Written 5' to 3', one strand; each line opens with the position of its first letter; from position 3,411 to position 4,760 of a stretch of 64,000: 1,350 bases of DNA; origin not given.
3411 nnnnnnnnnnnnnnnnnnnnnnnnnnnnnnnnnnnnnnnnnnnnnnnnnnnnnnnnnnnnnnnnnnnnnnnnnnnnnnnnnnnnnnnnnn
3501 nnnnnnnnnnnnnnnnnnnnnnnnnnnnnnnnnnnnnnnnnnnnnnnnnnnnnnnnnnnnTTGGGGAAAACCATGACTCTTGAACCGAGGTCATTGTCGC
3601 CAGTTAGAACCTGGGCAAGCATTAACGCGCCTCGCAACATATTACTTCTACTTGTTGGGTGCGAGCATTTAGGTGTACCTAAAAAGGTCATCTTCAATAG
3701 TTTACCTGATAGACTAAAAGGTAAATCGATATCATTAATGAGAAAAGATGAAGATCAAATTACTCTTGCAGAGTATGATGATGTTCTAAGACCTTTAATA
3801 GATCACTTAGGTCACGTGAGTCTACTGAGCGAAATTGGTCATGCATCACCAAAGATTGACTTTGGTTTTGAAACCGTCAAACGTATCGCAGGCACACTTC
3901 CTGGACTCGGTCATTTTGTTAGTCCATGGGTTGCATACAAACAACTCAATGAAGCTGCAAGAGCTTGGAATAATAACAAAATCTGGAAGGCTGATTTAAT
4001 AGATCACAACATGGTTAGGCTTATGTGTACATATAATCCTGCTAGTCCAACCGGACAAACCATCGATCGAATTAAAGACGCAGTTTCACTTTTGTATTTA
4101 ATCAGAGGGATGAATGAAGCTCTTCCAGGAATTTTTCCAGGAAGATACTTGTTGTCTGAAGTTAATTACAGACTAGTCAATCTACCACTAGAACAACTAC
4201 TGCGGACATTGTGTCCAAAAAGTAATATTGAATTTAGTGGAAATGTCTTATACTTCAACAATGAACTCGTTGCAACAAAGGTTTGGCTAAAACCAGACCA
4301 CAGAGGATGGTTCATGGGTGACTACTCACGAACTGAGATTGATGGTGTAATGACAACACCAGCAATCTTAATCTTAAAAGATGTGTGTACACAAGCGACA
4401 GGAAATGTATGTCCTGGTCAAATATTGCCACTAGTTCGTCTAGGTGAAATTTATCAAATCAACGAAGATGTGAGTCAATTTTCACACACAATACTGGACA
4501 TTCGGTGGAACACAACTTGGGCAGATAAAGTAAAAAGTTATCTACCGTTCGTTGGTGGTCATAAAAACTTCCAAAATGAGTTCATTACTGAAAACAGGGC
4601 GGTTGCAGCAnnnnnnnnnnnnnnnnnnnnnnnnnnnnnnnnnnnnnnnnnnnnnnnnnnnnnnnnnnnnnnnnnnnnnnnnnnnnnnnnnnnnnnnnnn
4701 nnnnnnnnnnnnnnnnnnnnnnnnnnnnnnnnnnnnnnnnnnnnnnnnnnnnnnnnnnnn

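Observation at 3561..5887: GC-elevated class III nucleotidyl cyclase with a 385-aa unknown N-terminal domain plus orphan small ORF, abutting the 3' end of tRNA-Thr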

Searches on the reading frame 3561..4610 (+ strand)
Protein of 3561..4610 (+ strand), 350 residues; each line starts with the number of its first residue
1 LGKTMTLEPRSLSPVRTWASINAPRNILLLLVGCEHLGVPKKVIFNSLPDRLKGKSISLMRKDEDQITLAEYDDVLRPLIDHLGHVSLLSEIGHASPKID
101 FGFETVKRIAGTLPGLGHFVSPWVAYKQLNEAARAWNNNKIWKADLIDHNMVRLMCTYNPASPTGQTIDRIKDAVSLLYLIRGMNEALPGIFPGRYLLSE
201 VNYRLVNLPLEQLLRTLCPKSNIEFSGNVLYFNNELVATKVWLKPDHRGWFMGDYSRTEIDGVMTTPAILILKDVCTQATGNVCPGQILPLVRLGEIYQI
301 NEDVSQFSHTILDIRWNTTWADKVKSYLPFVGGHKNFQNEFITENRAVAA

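Call 25: search_protein_families(library=pfam, alignment_id=A2, max_evalue=1)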
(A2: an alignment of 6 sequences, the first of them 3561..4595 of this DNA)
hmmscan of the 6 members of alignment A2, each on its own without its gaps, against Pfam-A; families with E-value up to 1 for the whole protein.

A. member 1, window:3561-4595:+ (345 aa): 1 family
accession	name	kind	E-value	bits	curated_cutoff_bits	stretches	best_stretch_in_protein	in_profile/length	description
PF06869.18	DUF1258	-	0.016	15.2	33.1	1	277-319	28-70/253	Protein of unknown function (DUF1258)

B. families by the number of members that match (of 6 scanned): 1 family
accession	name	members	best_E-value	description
PF06869.18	DUF1258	1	0.016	Protein of unknown function (DUF1258)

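Call 42: search_solved_structures(query=A2, max_evalue=10, show_alignments=2)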
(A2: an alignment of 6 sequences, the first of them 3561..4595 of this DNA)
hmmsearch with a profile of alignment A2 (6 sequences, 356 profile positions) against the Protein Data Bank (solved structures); distinct sequences matched with E-value up to 10: 1.
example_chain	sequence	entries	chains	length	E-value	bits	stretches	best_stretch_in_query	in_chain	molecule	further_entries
4dou_A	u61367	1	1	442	0.00045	22.2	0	246-283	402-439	Adiponectin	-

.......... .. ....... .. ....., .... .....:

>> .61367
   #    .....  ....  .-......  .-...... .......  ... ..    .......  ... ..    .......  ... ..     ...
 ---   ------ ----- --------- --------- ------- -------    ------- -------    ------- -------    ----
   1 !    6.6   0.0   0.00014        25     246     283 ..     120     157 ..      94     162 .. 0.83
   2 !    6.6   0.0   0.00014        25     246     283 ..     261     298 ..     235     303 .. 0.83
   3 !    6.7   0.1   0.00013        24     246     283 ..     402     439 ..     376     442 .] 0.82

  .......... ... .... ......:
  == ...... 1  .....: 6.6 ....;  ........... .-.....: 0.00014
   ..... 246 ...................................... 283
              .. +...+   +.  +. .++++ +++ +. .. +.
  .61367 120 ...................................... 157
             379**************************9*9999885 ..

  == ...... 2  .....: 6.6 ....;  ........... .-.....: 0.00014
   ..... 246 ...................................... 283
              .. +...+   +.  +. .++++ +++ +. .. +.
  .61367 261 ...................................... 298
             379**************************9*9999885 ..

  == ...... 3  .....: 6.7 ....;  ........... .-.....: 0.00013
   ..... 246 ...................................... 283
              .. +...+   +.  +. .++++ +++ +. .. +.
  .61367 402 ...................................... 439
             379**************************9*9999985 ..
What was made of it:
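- Tried and rejected: The only hit was a spurious repeated adiponectin match (call 42).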

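Call 44: search_protein_representatives(alignment_id=A2)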
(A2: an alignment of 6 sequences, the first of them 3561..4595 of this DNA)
Query: 6 sequences, 356 profile positions. Proteins with E-value up to 0.001 (for the whole library): 51; up to 1e-10: 37; up to 1e-30: 16. The best 51 are listed.
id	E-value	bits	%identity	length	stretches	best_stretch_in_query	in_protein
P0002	5.3e-166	568.1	-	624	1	9-356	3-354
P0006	2.4e-165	565.9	-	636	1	1-356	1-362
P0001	1.1e-160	550.6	-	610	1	17-356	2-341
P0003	5.5e-158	541.7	-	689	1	1-356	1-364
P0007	1.5e-64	234.3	-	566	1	29-341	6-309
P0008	2.4e-54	200.8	-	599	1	27-332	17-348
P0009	1.7e-52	194.7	-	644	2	76-349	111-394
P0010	3.7e-52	193.6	-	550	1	28-337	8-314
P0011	3.9e-50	186.9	-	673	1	32-325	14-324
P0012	7.9e-49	182.6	-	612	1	27-337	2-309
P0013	2.1e-44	168.1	-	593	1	10-341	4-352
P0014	2.7e-44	167.7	-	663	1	31-326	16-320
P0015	4.7e-42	160.4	-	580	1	25-335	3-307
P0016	1.2e-40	155.8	-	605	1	35-339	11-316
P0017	2.1e-37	145.1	-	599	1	28-339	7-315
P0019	1.5e-30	122.5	-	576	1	23-341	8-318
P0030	1.2e-15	73.5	-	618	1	77-340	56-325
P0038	3.2e-11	58.9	-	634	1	77-338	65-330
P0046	4.0e-07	45.4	-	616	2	62-159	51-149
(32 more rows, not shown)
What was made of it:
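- Nearly all are 550-740 aa long (call 44).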

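Call 50: find_encoding_contigs(protein=P0007, flank=6000, max_places=2)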
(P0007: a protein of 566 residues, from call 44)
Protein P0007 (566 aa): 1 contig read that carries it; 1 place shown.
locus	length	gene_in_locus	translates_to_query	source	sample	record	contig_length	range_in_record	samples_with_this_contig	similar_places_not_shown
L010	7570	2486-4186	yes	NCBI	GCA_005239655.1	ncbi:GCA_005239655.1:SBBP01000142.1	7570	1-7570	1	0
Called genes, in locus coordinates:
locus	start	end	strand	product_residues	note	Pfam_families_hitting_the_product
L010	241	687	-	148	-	PF14325:DUF4383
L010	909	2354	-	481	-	PF01553:Acyltransferase, PF12710:HAD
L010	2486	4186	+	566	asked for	-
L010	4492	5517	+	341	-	PF04055:Radical_SAM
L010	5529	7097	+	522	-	-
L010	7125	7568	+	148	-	?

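Call 51: find_encoding_contigs(protein=P0008, flank=6000, max_places=2)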
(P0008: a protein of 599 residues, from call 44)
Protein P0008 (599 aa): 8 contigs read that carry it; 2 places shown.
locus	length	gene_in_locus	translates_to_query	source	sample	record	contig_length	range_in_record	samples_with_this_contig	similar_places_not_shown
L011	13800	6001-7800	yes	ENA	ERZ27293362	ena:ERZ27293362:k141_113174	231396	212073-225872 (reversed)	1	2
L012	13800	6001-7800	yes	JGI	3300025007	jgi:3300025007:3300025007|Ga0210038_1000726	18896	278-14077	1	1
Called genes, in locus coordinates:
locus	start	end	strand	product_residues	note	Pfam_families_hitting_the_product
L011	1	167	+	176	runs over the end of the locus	PF01384:PHO4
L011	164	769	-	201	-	PF01384:PHO4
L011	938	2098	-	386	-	-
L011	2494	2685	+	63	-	-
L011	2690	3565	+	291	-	-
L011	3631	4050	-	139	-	-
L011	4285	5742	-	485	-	PF01553:Acyltransferase, PF12710:HAD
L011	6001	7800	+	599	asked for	PF00211:Guanylate_cyc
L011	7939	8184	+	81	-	PF04070:DUF378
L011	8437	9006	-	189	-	-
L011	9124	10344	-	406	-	-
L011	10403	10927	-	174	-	PF00186:DHFR_1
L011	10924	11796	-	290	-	PF00303:Thymidylat_synt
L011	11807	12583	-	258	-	PF01784:DUF34_NIF3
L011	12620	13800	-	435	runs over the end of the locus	-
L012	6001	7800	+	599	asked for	PF00211:Guanylate_cyc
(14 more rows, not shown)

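Call 52: find_encoding_contigs(protein=P0010, flank=6000, max_places=2)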
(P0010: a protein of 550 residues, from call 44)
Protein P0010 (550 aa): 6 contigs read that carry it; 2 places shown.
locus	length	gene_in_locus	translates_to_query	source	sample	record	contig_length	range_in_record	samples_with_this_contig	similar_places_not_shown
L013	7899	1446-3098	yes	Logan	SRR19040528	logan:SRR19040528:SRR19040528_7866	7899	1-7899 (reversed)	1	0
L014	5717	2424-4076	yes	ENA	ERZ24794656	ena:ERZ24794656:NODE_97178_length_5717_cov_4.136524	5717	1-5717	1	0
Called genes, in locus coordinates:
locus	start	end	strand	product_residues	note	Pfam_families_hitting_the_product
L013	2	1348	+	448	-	?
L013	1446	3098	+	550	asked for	PF00211:Guanylate_cyc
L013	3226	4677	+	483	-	PF01553:Acyltransferase, PF12710:HAD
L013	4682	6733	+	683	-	-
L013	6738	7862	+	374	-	PF10706:Aminoglyc_resit (weak)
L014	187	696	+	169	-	-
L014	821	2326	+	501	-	-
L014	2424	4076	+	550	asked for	PF00211:Guanylate_cyc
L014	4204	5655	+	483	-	PF01553:Acyltransferase, PF12710:HAD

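Call 58: find_encoding_contigs(protein=P0013, flank=6000, max_places=2)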
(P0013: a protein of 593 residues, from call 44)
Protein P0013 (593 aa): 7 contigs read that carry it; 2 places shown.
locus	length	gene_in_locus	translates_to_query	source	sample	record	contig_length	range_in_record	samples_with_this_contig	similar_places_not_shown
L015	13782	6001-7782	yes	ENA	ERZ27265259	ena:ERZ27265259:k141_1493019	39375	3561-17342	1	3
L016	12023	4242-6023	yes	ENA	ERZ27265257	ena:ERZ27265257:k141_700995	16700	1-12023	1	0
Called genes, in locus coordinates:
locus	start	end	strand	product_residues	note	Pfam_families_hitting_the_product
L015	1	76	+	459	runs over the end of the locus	PF04851:ResIII, PF00270:DEAD, PF13245:AAA_19 (faint), PF00271:Helicase_C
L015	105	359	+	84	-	PF00076:RRM_1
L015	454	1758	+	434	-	PF00188:CAP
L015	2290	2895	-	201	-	-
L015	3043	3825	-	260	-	PF01784:DUF34_NIF3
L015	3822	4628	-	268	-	PF00950:ABC-3, PF01032:FecCD (weak)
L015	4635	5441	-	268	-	PF00005:ABC_tran, PF13304:AAA_21 (weak)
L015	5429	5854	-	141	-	PF01475:FUR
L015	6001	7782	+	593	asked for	PF00211:Guanylate_cyc (weak)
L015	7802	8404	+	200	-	PF00027:cNMP_binding (weak)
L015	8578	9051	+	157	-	-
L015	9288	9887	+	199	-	PF00027:cNMP_binding (weak)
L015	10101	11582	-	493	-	PF01553:Acyltransferase, PF12710:HAD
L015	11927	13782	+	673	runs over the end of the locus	PF06480:FtsH_ext (weak), PF06068:TIP49 (weak), PF00004:AAA, PF07728:AAA_5 (faint), PF17862:AAA_lid_3, PF01434:Peptidase_M41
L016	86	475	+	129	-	-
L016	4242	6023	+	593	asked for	PF00211:Guanylate_cyc (weak)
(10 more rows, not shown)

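Call 59: find_encoding_contigs(protein=P0019, flank=6000, max_places=2)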
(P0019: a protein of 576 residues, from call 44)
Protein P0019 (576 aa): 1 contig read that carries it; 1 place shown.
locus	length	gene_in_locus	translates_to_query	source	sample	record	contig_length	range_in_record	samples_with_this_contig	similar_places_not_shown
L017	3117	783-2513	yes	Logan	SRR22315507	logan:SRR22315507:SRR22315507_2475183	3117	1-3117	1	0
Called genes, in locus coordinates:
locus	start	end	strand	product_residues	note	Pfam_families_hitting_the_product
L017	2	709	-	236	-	?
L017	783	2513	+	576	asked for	-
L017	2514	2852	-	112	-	-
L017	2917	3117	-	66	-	?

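Call 60: find_encoding_contigs(protein=P0030, flank=6000, max_places=2)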
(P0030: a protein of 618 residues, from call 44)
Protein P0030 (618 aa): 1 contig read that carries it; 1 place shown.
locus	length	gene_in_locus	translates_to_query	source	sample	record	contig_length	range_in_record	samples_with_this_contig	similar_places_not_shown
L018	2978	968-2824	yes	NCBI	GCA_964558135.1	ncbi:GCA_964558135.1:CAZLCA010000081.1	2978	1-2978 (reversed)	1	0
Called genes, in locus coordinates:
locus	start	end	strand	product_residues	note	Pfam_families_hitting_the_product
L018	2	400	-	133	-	?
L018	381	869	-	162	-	PF01553:Acyltransferase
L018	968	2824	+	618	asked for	PF00211:Guanylate_cyc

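Call 64: search_protein_families(library=pfam, proteins=[L015:7802-8404:+, L015:8578-9051:+, L015:9288-9887:+, L017:2-709:-, L018:381-869:-, L018:2-400:-, L013:4682-6733:+, L014:821-2326:+, L017:2514-2852:-], max_evalue=0.01)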
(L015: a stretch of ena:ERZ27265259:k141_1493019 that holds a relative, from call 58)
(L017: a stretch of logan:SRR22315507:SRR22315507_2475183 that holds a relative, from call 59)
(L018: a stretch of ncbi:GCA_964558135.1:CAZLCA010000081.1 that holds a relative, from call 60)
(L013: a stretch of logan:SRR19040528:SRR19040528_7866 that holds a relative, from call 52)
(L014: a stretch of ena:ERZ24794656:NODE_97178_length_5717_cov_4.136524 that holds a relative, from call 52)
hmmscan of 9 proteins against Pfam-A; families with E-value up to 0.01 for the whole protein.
L015:7802-8404:+ (200 aa): 1 family
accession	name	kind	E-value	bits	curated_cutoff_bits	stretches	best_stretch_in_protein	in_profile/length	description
PF00027.35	cNMP_binding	-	4.5e-06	27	27.5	1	89-169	7-84/89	Cyclic nucleotide-binding domain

L015:8578-9051:+ (157 aa): 0 families

L015:9288-9887:+ (199 aa): 1 family
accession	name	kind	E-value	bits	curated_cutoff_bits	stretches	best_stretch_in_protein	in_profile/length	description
PF00027.35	cNMP_binding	-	8.6e-07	29.3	27.5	1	52-116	4-67/89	Cyclic nucleotide-binding domain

L017:2-709:- (236 aa): 1 family
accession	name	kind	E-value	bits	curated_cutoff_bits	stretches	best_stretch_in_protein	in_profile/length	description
PF01553.26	Acyltransferase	-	4.9e-16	59.2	23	1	67-202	3-131/132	Acyltransferase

L018:381-869:- (162 aa): 1 family
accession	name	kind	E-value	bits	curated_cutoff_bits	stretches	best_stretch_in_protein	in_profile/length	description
PF01553.26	Acyltransferase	-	9.6e-11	42.1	23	1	59-158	8-102/132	Acyltransferase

L018:2-400:- (133 aa): 0 families

L013:4682-6733:+ (683 aa): 0 families

L014:821-2326:+ (501 aa): 0 families

L017:2514-2852:- (112 aa): 2 families
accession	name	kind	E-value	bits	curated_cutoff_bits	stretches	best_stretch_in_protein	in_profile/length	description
PF06103.16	DUF948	-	5e-05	23.8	37.2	1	11-59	3-51/89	Bacterial protein of unknown function (DUF948)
PF01545.26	Cation_efflux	-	0.0083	16.3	26.6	1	4-82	99-163/198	Cation efflux family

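Call 69: list_cluster_members(proteins=[P0007, P0008, P0010, P0013, P0030, P0002, P0004, P0016, P0038, P0046])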
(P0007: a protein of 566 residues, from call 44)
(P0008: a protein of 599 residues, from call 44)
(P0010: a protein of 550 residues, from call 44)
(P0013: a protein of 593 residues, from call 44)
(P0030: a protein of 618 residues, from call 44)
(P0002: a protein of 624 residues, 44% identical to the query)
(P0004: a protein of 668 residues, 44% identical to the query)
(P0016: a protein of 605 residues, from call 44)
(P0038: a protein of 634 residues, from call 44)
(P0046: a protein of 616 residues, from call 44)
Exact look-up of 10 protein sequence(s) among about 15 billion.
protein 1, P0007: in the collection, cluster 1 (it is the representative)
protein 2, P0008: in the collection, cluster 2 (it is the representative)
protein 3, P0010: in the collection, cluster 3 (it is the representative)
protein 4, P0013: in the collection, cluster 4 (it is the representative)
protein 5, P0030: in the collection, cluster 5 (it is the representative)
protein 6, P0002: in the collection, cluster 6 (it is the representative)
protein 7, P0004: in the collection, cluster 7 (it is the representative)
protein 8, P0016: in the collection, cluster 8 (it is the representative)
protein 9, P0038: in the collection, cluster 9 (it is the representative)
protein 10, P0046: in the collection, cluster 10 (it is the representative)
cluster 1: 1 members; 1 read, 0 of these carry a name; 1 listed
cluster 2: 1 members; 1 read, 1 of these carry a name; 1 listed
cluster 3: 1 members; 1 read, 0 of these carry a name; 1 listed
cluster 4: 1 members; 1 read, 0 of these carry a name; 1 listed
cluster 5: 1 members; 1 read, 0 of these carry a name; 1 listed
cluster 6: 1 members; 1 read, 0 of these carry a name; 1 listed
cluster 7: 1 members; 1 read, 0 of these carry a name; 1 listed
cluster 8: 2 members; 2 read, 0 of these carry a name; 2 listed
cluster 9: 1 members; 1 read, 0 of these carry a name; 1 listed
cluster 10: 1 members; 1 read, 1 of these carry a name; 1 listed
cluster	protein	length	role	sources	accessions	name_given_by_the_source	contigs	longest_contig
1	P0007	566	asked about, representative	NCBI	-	-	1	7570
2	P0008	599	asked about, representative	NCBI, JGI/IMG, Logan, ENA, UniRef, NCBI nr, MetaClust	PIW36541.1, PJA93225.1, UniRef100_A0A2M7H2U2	MAG: hypothetical protein COW24_05020 [Candidatus Kerfeldbacteria bacterium ... | Guanylate cyclase domain-containing protein n=1 Tax=Candidatus Kerfeldbacteria bacterium ... | \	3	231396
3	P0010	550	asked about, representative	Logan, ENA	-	-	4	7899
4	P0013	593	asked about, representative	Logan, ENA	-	-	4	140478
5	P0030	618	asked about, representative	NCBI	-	-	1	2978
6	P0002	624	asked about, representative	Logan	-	-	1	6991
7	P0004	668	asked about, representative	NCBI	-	-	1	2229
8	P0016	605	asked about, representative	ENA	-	-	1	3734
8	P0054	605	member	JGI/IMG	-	-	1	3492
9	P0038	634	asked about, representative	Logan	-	-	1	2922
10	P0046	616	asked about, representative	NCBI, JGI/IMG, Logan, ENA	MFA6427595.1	MAG: adenylate/guanylate cyclase domain-containing protein [Candidatus Magasanikbacteria ...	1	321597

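Call 70: find_encoding_contigs(protein=P0046, flank=8000, max_places=1)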
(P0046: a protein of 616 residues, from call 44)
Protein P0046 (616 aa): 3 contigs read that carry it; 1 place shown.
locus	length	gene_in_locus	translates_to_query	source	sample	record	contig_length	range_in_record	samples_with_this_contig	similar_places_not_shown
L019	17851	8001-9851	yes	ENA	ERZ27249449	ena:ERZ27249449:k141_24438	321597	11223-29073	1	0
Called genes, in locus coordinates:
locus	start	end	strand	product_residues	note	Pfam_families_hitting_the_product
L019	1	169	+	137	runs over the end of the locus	PF00252:Ribosomal_L16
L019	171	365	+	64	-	PF00831:Ribosomal_L29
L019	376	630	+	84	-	PF00366:Ribosomal_S17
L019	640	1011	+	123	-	PF00238:Ribosomal_L14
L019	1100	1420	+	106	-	PF00467:KOW (weak), PF17136:ribosomal_L24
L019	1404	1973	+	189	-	PF00281:Ribosomal_L5, PF00673:Ribosomal_L5_C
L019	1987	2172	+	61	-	PF00253:Ribosomal_S14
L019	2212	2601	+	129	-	PF00410:Ribosomal_S8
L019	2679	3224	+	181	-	PF00347:Ribosomal_L6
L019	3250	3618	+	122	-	PF00861:Ribosomal_L18p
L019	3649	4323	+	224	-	PF00333:Ribosomal_S5, PF03719:Ribosomal_S5_C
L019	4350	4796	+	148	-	PF00828:Ribosomal_L27A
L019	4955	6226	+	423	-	PF00344:SecY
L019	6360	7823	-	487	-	PF01553:Acyltransferase, PF08282:Hydrolase_3 (weak), PF12710:HAD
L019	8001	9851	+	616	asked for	PF00211:Guanylate_cyc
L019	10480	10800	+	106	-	-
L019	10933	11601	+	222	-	PF00406:ADK, PF13238:AAA_18 (weak), PF13671:AAA_33, PF13207:AAA_17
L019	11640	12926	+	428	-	PF00188:CAP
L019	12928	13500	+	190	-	PF01797:Y1_Tnp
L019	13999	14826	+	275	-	PF00557:Peptidase_M24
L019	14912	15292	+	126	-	PF03652:RuvX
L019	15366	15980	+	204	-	PF11967:RecO_N, PF02565:RecO_C (weak)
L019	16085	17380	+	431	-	PF01336:tRNA_anti-codon, PF00152:tRNA-synt_2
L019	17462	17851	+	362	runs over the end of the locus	PF17125:Methyltr_RsmF_N, PF22458:RsmF-B_ferredox, PF01189:Methyltr_RsmB-F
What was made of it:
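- In L015 the partner is separated by two cNMP_binding genes (calls 50-52, 58-60, 64, 70). The pair survives at least six independent rearrangements of both flanks, a change of relative orientation, and an insertion of cNMP-binding genes between the two (calls 50-52, 58, 70).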

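Call 71: predict_structure(alignment_id=A6)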
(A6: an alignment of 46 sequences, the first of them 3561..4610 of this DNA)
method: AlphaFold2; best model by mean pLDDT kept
length: 350 residues; sequences in the alignment: 46
mean_pLDDT: 91.0   pTM: 0.88
mean pLDDT of the five models: 91.0, 89.8, 89.6, 89.6, 88.6
residues with pLDDT >= 90: 270; 70-90: 46; 50-70: 31; < 50: 3
segments of 3 or more residues with pLDDT < 50: none
pLDDT, mean of each block of 10 residues (from residue 1): 55 71 97 98 98 98 96 98 98 94 77 84 92 93 94 95 82 97 97 93 98 98 97 98 96 97 96 98 97 98 94 96 84 61 65
secondary structure, 60 per line:
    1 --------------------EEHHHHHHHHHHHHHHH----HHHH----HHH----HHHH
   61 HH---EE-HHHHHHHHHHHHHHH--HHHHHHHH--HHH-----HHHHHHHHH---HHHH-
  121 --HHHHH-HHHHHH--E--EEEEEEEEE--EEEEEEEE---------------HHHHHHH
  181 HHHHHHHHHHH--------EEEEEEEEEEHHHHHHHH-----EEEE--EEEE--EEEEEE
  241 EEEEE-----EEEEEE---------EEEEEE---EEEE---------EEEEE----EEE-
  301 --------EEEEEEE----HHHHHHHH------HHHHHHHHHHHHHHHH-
elements in order: H23-37 H42-45 H57-62 H69-83 H86-93 H104-112 H116-119 H123-127 H129-134 E140-148 E151-158 H174-191 E200-209 H210-217 E223-226 E229-232 E235-245 E251-256 E266-271 E275-278 E288-292 E297-299 E309-315 H320-327 H334-349
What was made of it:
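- On H-NOX (heme-NO/O2 binding) domain family: The model has pLDDT 91 (call 71). Positional equivalence is inferred from the order of secondary-structure elements (call 71).
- The model has pLDDT 91 and pTM 0.88 from a 46-sequence alignment (call 71).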

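Call 75: search_protein_families(library=pfam, proteins=[L019:10480-10800:+], max_evalue=0.001)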
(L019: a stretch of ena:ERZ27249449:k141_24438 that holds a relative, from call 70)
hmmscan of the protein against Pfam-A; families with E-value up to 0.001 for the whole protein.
L019:10480-10800:+ (106 aa): 0 families
